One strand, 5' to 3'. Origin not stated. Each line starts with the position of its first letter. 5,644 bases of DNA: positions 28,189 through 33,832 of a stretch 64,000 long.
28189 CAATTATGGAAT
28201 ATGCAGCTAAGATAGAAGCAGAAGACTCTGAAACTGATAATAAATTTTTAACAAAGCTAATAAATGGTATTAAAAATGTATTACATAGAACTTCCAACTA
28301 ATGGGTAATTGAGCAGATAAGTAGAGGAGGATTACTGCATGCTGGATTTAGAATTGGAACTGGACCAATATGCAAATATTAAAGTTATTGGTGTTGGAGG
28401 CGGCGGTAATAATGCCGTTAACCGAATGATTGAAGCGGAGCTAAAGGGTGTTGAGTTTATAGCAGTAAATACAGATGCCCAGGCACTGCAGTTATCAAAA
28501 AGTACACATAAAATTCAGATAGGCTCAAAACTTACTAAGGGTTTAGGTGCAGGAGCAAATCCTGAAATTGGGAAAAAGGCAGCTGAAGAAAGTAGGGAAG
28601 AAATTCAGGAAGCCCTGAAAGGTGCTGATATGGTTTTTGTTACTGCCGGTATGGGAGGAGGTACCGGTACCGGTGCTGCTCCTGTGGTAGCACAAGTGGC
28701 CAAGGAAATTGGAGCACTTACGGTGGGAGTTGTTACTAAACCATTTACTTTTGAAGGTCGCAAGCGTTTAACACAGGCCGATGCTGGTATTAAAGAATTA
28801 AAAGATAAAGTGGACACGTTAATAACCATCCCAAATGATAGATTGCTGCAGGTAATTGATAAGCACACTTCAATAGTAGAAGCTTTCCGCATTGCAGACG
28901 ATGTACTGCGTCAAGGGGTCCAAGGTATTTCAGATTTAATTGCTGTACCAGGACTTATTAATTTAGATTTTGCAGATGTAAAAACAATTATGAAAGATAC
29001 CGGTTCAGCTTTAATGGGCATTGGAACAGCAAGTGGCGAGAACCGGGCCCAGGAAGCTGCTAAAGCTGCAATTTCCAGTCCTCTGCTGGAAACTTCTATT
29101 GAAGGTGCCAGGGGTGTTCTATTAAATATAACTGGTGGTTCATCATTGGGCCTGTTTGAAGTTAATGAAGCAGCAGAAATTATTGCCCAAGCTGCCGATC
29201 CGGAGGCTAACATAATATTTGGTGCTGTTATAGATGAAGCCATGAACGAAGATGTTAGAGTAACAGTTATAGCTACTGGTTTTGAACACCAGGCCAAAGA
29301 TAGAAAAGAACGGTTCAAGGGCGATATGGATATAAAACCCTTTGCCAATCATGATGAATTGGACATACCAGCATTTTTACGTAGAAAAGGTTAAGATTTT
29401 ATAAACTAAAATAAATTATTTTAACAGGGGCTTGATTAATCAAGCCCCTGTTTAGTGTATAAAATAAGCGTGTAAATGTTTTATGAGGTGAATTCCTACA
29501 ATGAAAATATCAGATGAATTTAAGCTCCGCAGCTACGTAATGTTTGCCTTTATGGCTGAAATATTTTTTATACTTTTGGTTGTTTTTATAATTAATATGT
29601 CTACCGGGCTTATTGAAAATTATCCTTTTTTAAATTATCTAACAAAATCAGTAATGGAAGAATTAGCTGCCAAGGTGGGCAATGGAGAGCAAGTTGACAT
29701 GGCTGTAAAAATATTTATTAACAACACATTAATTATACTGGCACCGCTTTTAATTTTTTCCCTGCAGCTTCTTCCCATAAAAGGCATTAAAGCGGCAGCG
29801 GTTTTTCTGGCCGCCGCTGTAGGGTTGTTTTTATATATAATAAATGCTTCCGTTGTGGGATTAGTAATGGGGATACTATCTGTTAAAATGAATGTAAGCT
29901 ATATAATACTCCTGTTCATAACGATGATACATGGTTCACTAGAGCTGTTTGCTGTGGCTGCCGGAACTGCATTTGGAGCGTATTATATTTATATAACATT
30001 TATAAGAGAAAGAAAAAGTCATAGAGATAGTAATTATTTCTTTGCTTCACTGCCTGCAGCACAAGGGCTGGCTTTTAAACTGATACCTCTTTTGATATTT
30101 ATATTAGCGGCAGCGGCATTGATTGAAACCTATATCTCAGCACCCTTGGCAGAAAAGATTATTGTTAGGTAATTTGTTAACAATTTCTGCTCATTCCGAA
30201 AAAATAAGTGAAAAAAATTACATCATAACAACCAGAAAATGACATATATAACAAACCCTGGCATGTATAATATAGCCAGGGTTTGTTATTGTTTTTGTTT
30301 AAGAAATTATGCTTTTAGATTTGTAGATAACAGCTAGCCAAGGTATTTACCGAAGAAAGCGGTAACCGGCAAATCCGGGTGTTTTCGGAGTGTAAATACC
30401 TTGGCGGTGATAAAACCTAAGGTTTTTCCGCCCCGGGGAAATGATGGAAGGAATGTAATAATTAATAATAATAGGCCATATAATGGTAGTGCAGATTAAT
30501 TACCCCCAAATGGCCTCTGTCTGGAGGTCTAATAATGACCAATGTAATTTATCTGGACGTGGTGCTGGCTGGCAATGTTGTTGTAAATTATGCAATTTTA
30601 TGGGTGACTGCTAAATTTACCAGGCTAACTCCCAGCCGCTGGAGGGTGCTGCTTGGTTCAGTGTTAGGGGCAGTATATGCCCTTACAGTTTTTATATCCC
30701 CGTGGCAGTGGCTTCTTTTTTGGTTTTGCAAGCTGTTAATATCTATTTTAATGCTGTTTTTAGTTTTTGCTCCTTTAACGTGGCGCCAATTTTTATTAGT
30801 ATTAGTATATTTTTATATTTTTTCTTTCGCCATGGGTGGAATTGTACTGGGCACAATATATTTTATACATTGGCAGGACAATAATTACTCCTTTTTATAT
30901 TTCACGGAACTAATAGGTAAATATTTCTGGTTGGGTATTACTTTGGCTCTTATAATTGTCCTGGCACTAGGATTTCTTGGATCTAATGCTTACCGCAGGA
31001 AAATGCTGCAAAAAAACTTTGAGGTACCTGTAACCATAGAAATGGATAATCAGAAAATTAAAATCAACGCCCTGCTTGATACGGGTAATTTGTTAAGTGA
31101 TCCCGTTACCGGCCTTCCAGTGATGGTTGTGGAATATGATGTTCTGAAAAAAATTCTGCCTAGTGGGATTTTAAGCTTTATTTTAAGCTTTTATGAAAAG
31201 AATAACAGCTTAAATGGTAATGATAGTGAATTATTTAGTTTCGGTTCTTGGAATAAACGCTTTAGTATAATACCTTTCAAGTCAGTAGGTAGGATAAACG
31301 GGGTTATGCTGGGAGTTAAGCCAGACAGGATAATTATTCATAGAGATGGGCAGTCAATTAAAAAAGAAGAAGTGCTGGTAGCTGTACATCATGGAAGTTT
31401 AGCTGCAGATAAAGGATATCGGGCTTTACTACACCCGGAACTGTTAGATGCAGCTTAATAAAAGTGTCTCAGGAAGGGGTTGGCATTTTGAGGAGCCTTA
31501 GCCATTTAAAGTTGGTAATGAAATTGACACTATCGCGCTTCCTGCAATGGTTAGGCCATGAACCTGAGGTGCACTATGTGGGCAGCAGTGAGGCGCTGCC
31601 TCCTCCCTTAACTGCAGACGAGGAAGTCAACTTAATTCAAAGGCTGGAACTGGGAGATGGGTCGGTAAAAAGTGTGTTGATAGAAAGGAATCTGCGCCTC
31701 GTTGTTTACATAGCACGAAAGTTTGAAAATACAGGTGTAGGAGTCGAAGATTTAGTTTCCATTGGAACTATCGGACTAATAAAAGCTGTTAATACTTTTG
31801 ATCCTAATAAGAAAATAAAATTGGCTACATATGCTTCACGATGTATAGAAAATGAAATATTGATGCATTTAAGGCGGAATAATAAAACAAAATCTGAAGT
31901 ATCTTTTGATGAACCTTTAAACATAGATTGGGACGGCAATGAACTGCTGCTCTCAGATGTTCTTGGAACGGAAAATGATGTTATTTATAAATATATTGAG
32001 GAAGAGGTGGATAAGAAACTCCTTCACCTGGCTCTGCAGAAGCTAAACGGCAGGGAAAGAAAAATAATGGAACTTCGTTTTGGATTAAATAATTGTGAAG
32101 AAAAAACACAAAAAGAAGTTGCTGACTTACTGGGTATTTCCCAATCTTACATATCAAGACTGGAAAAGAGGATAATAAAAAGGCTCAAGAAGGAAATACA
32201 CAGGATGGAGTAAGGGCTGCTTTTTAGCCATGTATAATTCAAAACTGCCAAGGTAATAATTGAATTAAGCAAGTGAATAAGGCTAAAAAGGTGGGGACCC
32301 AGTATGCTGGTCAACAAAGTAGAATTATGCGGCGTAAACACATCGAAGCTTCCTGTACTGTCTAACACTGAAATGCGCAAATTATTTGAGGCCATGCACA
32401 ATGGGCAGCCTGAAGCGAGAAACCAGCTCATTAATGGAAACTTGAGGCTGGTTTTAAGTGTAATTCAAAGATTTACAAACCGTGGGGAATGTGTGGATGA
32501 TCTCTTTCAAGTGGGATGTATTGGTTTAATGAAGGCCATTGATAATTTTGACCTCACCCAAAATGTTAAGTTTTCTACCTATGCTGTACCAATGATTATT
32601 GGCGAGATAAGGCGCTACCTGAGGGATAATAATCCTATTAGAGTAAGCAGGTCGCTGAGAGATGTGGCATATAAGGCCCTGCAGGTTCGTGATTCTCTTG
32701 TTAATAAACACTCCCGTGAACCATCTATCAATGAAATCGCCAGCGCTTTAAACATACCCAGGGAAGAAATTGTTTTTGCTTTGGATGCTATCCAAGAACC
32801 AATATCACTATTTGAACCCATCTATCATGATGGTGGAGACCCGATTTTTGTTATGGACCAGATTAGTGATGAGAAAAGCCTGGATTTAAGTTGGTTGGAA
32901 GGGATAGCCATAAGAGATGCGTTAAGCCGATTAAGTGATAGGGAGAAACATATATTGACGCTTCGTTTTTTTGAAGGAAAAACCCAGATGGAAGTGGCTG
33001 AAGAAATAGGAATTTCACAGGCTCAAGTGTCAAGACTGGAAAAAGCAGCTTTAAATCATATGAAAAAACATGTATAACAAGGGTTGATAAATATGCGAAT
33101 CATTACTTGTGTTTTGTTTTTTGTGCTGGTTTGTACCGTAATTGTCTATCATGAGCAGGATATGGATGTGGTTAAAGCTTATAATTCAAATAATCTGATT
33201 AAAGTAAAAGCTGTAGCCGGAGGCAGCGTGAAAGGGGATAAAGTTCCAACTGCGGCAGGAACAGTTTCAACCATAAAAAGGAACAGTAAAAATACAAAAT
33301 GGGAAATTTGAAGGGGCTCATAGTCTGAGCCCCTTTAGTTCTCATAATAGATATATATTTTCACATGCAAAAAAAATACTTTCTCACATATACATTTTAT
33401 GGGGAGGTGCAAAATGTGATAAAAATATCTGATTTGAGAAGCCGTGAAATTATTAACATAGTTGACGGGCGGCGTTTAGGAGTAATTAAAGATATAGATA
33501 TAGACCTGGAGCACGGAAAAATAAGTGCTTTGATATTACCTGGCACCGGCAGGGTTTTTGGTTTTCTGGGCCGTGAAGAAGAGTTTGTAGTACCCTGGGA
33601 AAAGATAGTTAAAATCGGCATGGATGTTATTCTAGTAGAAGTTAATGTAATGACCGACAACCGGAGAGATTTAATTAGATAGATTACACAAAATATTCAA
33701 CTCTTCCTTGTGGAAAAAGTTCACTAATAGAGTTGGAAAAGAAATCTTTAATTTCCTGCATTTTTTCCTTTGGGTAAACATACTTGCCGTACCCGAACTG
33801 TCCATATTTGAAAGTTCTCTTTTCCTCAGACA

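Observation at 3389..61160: Modular, co-oriented intergenic repeat family (core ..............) found almost always just downstream of intrinsic terminators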

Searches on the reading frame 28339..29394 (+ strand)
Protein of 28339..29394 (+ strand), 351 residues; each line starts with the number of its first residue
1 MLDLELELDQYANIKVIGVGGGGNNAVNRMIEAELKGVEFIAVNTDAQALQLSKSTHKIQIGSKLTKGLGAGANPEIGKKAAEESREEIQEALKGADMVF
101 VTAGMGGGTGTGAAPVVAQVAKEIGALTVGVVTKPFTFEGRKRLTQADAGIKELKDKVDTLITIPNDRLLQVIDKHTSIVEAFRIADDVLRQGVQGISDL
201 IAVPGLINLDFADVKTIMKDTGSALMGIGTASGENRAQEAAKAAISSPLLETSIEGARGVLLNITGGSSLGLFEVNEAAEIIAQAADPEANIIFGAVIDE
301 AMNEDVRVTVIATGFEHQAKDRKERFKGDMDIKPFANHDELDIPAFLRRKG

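Call 71: find_encoding_contigs(protein=window:28339-29394:+, flank=10000, max_places=6)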
Protein window:28339-29394:+ (351 aa): 2 contigs read that carry it; 2 places shown.
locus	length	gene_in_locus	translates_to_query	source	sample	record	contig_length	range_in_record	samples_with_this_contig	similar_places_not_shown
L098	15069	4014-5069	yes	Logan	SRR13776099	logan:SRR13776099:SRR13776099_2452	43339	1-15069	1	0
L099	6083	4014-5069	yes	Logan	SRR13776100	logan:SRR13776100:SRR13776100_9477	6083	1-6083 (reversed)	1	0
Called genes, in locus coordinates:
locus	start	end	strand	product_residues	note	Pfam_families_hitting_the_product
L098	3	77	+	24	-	?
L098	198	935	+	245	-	PF08478:POTRA_1, PF03799:FtsQ_DivIB_C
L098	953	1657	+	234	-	PF05949:DUF881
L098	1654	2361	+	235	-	PF05949:DUF881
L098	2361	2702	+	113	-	PF06947:DUF1290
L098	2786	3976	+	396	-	PF02491:SHS2_FTSA, PF11104:PilM_2 (faint), PF06723:MreB_Mbl (weak), PF14450:FtsA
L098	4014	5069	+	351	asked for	PF00091:Tubulin, PF12327:FtsZ_C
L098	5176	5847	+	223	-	-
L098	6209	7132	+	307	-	PF03419:Peptidase_U4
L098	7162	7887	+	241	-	PF04542:Sigma70_r2, PF04545:Sigma70_r4, PF01381:HTH_3 (weak)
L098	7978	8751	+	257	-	PF04542:Sigma70_r2, PF04539:Sigma70_r3, PF08281:Sigma70_r4_2, PF04545:Sigma70_r4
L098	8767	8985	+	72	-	-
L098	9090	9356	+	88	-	PF05239:PRC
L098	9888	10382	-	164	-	PF20903:SPL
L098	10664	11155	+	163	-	PF22811:Zn_ribbon_NrdR, PF03477:ATP-cone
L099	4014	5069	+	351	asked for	PF00091:Tubulin, PF12327:FtsZ_C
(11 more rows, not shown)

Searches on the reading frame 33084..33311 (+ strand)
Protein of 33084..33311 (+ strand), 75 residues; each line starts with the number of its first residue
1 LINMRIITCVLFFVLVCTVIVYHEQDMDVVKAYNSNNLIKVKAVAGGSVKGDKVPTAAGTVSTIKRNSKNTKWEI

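Call 67: search_protein_families(library=pfam, proteins=[window:33084-33311:+], max_evalue=0.001)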
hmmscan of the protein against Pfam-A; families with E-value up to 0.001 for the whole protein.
window:33084-33311:+ (75 aa): 0 families

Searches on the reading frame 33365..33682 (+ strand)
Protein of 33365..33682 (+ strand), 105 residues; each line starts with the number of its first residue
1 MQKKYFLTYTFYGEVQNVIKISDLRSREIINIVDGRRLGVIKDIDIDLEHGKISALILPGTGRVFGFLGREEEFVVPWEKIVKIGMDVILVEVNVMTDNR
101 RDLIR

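Call 67: search_protein_families(library=pfam, proteins=[window:33365-33682:+], max_evalue=0.001)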
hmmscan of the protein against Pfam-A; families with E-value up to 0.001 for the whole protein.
window:33365-33682:+ (105 aa): 1 family
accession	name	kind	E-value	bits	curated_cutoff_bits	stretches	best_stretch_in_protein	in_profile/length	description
PF05239.21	PRC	-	7.9e-14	51.9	21.2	1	17-93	2-73/78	PRC-barrel domain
